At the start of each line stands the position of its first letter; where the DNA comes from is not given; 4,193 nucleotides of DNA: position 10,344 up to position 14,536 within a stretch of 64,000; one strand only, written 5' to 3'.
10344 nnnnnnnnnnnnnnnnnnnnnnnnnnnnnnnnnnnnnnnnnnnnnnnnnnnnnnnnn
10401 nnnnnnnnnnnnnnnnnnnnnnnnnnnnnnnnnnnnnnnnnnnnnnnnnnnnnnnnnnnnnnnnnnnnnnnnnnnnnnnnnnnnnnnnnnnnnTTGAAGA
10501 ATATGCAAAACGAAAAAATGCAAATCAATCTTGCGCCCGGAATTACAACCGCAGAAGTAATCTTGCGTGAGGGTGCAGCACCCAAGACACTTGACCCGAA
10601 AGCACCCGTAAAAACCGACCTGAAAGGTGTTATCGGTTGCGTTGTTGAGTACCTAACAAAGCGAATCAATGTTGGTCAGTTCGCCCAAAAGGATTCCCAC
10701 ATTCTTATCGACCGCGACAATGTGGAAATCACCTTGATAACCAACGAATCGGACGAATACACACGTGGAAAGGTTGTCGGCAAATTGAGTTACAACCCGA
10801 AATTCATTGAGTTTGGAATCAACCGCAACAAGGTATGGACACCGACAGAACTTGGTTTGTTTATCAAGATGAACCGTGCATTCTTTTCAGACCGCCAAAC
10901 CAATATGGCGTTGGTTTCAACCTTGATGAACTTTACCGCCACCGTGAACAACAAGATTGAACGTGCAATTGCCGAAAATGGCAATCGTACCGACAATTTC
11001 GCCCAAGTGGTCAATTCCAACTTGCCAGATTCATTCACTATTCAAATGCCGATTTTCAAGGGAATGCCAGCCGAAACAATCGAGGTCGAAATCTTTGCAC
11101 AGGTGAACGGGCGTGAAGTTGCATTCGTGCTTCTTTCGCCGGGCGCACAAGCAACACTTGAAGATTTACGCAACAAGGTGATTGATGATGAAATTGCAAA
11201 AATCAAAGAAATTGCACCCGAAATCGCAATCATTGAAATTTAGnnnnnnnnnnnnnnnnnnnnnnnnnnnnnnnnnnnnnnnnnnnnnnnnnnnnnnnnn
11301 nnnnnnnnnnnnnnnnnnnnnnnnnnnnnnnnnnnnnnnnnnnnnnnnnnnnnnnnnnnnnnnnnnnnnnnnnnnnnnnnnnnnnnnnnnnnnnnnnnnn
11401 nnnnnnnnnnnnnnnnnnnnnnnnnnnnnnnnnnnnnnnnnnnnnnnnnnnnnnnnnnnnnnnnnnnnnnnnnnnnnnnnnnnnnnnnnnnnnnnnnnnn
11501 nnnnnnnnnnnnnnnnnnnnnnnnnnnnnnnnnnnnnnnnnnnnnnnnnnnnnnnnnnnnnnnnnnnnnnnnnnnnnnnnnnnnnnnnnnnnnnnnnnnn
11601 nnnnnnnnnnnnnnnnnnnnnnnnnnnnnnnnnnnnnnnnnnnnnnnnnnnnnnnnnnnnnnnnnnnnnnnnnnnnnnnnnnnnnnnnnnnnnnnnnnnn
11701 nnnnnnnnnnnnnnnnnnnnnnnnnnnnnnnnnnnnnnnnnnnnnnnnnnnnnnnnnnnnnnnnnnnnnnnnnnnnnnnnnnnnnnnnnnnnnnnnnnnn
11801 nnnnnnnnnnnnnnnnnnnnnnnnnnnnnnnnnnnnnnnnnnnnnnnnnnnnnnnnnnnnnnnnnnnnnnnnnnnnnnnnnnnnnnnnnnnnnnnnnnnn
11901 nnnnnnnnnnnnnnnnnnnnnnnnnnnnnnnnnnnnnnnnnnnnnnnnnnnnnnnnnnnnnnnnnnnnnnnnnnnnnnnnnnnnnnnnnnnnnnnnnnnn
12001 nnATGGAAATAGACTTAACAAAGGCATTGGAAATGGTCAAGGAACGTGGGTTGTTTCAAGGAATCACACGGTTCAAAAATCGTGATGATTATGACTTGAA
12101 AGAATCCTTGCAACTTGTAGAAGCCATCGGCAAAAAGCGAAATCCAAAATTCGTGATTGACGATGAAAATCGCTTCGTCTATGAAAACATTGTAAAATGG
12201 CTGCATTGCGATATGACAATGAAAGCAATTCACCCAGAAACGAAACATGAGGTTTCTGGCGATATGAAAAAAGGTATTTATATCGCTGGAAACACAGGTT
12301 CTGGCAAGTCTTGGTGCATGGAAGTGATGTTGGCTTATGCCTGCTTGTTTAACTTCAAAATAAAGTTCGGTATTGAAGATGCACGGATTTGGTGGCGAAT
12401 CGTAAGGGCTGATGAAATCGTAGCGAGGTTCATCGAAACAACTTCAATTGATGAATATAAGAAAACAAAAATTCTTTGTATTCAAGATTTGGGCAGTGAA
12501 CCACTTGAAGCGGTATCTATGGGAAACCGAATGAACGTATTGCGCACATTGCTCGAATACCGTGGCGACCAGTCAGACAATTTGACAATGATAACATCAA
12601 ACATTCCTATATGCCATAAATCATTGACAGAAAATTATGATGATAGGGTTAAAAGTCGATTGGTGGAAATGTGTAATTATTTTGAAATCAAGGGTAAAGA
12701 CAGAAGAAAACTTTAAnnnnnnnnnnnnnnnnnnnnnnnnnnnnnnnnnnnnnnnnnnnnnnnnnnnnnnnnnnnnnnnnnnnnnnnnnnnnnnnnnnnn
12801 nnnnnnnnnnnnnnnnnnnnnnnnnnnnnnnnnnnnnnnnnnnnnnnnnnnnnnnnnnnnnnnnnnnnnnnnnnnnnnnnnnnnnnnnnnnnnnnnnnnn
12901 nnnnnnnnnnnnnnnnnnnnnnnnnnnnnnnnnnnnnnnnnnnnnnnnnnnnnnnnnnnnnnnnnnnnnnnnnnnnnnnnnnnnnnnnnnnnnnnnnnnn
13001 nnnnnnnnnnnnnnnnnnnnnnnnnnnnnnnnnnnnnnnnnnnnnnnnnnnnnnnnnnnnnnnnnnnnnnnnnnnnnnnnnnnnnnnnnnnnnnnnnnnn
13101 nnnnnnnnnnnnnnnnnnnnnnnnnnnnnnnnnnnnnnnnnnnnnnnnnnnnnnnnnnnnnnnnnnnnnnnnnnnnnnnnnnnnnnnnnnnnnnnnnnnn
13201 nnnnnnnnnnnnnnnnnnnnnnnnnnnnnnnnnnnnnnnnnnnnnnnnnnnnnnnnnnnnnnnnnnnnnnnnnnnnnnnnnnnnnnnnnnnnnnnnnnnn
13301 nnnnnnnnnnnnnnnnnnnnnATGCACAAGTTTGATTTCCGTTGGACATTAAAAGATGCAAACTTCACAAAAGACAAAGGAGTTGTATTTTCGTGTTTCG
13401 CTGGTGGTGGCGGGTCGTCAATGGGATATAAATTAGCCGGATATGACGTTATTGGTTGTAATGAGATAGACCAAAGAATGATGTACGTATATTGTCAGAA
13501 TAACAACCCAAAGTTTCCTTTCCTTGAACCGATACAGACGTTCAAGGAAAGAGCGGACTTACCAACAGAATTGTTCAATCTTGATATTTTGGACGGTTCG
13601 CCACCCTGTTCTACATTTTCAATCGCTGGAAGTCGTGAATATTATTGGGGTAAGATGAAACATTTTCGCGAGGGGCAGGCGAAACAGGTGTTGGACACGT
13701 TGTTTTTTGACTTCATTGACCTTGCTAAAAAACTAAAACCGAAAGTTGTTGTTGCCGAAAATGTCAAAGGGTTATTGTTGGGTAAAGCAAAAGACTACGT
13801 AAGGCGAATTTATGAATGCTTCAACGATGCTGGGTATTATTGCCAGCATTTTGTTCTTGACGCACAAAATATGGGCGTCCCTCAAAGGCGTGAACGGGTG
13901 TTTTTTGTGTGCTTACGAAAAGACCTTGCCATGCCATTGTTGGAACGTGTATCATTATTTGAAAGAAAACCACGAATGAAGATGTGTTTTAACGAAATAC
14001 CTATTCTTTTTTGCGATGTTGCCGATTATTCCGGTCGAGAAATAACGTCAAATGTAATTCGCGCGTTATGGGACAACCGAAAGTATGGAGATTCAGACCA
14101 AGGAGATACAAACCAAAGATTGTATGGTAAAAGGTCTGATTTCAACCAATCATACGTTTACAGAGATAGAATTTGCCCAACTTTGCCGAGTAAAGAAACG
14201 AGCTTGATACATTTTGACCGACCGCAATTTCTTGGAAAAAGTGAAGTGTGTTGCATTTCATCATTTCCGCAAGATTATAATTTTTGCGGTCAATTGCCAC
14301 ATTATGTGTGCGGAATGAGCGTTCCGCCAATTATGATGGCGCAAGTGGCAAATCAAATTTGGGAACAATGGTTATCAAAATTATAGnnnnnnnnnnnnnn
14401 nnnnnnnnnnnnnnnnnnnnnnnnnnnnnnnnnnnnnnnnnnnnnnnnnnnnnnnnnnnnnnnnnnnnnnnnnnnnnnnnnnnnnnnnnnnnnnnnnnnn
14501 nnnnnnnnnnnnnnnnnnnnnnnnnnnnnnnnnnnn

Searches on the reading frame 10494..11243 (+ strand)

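Call 48: search_protein_families(library=phrogs, proteins=[window:10494-11243:+], max_evalue=0.00001)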
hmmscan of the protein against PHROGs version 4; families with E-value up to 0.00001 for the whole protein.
window:10494-11243:+ (249 aa): 2 families
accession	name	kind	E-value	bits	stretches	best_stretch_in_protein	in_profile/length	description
phrog_11501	-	unknown function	1.4e-87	294.1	1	3-249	2-249/249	-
phrog_210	-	unknown function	2.2e-06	28.2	1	62-238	72-263/274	-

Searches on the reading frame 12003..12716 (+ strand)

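Call 48: search_protein_families(library=phrogs, proteins=[window:12003-12716:+], max_evalue=0.00001)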
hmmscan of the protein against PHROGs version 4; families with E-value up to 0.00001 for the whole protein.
window:12003-12716:+ (237 aa): 2 families
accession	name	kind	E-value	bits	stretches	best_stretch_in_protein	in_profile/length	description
phrog_50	-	DNA, RNA and nucleotide metabolism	7.4e-12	46.1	1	87-236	367-511/570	DnaC-like helicase loader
phrog_3277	-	DNA, RNA and nucleotide metabolism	2.1e-11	44.9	1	88-236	9-154/168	DnaC-like helicase loader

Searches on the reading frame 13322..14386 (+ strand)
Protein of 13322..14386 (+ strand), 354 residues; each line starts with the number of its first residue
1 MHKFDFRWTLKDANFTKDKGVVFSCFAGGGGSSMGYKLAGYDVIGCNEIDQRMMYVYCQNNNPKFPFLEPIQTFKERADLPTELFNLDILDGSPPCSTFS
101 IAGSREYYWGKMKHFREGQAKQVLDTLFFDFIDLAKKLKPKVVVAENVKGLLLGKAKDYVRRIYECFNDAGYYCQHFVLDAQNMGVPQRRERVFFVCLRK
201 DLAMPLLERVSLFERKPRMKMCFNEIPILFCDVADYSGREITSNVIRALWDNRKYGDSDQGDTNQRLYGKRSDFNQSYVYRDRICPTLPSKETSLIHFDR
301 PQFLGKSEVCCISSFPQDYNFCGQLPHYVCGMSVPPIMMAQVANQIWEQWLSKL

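Call 48: search_protein_families(library=phrogs, proteins=[window:13322-14386:+], max_evalue=0.00001)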
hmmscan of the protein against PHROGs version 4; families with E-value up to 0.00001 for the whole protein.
window:13322-14386:+ (354 aa): 4 families
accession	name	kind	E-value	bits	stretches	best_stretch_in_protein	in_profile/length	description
phrog_116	-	other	7.5e-69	233.9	1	5-352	193-495/779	DNA methyltransferase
phrog_36001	-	unknown function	1.7e-30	106.9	2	96-206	460-569/715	-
phrog_363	-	other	7.3e-29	101.9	1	22-209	56-225/327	DNA methyltransferase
phrog_5999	-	other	1.7e-09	38.6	1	24-108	7-90/109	DNA methyltransferase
